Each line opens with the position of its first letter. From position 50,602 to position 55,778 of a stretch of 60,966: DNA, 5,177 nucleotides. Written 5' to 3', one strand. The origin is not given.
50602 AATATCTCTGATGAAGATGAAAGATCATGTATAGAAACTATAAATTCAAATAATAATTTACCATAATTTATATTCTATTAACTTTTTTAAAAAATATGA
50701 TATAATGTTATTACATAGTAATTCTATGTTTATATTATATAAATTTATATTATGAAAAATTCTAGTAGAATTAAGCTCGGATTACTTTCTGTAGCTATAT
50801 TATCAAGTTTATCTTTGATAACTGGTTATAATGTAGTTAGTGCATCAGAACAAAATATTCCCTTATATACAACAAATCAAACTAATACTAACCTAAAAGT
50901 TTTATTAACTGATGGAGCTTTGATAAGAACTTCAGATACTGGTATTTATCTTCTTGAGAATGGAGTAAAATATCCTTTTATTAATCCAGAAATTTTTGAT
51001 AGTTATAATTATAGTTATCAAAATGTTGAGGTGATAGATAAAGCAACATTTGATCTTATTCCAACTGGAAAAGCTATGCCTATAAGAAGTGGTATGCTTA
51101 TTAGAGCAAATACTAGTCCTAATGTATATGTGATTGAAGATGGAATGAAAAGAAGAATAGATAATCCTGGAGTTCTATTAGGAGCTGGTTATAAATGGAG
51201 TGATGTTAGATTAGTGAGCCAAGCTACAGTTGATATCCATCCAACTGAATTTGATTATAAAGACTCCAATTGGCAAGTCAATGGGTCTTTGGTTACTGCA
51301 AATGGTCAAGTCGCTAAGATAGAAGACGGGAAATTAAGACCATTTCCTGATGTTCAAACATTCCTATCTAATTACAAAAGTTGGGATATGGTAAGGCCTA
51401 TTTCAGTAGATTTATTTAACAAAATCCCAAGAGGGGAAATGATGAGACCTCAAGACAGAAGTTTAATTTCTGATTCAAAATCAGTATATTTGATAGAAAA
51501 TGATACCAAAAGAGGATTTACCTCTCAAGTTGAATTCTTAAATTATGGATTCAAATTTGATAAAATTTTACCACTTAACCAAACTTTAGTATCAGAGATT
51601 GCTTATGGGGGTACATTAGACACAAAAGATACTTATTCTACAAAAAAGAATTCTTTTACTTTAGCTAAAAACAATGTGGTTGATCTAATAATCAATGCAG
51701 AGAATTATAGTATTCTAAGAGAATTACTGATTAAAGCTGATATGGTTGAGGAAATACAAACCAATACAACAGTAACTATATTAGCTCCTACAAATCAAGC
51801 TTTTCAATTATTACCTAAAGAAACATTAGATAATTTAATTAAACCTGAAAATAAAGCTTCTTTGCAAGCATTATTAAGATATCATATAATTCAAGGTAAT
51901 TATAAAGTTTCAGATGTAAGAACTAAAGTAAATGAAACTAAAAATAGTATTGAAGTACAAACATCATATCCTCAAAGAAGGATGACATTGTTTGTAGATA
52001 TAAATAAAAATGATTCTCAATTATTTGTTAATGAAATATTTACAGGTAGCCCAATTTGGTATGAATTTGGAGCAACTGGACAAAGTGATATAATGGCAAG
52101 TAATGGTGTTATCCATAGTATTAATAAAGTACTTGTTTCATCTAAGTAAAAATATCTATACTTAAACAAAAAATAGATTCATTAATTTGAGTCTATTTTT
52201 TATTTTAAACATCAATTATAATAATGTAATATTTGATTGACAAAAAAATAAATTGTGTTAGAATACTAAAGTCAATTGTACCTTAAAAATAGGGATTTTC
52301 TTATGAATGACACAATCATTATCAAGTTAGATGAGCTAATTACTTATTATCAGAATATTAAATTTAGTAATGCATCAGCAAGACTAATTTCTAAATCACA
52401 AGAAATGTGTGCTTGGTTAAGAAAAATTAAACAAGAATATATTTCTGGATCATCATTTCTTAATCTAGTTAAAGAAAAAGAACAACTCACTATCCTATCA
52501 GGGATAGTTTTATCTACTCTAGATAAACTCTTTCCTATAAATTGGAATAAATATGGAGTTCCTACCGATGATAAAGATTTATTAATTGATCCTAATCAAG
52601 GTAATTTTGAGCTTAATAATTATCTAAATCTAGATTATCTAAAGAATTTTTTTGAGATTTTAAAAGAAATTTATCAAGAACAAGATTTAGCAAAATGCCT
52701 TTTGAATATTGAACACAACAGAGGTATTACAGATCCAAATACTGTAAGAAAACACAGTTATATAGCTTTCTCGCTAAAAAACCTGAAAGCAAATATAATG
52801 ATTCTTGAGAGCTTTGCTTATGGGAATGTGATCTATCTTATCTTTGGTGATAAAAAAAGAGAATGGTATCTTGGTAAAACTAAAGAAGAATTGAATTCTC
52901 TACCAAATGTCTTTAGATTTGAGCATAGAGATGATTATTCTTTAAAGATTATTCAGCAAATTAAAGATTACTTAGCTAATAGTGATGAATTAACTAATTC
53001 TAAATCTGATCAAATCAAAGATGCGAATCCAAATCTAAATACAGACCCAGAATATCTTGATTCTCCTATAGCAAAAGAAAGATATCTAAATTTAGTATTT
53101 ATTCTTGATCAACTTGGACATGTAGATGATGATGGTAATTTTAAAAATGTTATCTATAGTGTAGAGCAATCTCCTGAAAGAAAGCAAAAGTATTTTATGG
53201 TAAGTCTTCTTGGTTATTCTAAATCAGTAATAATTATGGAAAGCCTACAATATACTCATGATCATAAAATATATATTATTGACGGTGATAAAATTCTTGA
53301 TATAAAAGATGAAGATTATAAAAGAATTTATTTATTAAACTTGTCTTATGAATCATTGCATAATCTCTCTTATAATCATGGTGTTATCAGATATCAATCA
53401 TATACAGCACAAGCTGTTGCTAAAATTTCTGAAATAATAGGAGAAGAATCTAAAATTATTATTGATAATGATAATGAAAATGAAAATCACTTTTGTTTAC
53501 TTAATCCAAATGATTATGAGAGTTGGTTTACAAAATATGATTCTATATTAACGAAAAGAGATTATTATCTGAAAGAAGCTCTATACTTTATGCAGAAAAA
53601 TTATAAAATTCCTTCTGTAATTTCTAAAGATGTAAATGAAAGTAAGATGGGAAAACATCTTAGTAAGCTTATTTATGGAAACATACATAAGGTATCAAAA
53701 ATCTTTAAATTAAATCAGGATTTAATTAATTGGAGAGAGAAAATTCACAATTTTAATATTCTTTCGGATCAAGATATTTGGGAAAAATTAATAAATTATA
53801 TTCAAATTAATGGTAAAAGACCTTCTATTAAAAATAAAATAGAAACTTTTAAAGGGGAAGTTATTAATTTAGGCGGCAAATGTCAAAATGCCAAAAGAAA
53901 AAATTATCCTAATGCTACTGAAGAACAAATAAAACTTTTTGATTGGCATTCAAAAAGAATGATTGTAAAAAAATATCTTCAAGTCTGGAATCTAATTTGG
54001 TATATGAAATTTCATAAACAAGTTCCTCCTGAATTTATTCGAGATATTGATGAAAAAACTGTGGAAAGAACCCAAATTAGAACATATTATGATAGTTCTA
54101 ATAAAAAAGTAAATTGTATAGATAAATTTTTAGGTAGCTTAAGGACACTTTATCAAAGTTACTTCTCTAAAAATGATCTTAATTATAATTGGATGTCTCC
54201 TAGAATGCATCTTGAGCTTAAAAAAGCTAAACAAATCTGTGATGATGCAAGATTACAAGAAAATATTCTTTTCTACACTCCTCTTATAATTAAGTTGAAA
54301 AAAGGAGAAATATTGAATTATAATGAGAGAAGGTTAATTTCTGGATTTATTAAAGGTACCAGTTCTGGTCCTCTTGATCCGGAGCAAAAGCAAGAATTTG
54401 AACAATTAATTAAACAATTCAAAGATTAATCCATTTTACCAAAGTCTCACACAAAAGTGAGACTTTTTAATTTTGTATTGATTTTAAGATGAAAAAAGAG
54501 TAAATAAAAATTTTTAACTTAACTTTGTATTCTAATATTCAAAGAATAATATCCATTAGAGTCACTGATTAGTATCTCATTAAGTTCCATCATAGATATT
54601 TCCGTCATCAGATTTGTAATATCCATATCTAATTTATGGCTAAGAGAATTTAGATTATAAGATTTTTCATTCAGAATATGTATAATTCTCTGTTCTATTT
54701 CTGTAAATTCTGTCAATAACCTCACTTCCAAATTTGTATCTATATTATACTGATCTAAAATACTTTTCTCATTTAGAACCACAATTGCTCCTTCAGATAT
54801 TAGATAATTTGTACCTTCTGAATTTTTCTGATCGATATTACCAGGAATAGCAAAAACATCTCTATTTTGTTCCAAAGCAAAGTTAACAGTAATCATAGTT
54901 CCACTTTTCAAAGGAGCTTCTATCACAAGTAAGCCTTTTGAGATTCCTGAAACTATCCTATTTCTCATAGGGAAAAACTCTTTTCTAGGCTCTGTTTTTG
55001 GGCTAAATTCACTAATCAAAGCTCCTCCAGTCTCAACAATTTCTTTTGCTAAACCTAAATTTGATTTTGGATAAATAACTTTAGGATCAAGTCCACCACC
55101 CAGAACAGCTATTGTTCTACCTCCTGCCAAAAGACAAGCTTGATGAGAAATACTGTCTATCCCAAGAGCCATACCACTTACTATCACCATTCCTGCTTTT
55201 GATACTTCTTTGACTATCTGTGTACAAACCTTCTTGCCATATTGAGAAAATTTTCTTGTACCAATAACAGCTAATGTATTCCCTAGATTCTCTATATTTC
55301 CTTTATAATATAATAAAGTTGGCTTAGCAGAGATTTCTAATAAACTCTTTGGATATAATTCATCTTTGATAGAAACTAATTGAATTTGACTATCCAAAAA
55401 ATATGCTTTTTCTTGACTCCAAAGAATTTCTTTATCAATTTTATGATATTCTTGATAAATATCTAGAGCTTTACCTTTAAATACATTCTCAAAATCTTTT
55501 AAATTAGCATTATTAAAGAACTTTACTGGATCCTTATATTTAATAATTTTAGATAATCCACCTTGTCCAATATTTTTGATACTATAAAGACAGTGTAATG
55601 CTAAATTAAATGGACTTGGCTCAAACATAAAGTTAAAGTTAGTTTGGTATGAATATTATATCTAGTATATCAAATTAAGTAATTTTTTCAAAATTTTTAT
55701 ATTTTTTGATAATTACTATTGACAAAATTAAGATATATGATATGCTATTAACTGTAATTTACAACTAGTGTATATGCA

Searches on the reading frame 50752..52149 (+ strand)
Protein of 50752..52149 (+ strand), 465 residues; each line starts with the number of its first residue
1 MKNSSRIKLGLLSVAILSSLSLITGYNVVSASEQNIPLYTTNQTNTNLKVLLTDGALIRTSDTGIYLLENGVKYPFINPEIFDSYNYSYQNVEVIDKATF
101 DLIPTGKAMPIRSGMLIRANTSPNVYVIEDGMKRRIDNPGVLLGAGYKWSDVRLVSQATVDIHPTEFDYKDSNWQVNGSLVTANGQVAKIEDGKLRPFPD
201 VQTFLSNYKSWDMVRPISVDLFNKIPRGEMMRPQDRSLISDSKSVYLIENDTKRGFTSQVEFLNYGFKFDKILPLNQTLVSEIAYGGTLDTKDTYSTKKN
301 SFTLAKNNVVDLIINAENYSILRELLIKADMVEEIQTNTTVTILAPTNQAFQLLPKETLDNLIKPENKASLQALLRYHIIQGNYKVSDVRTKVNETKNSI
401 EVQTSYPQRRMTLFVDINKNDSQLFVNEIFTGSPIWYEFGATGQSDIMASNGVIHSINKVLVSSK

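Call 88: search_protein_families(library=pfam, proteins=[window:50752-52149:+], max_evalue=0.001)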
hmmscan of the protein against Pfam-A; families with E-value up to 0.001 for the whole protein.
window:50752-52149:+ (465 aa): 1 family
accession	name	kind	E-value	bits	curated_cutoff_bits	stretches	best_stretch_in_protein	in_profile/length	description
PF02469.27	Fasciclin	-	2e-24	86.6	22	1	318-462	2-122/123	Fasciclin domain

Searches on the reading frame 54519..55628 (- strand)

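Call 88: search_protein_families(library=pfam, proteins=[window:54519-55628:-], max_evalue=0.001)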
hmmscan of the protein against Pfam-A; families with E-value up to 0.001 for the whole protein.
window:54519-55628:- (369 aa): 2 families
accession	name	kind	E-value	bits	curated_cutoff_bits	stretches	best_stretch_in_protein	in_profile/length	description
PF02481.21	DNA_processg_A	-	2.6e-76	255.9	29.6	1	80-285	5-211/212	DNA recombination-mediator protein A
PF18306.6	LDcluster4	-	9.5e-05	22.5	26.3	0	119-177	4-63/151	SLOG cluster4 family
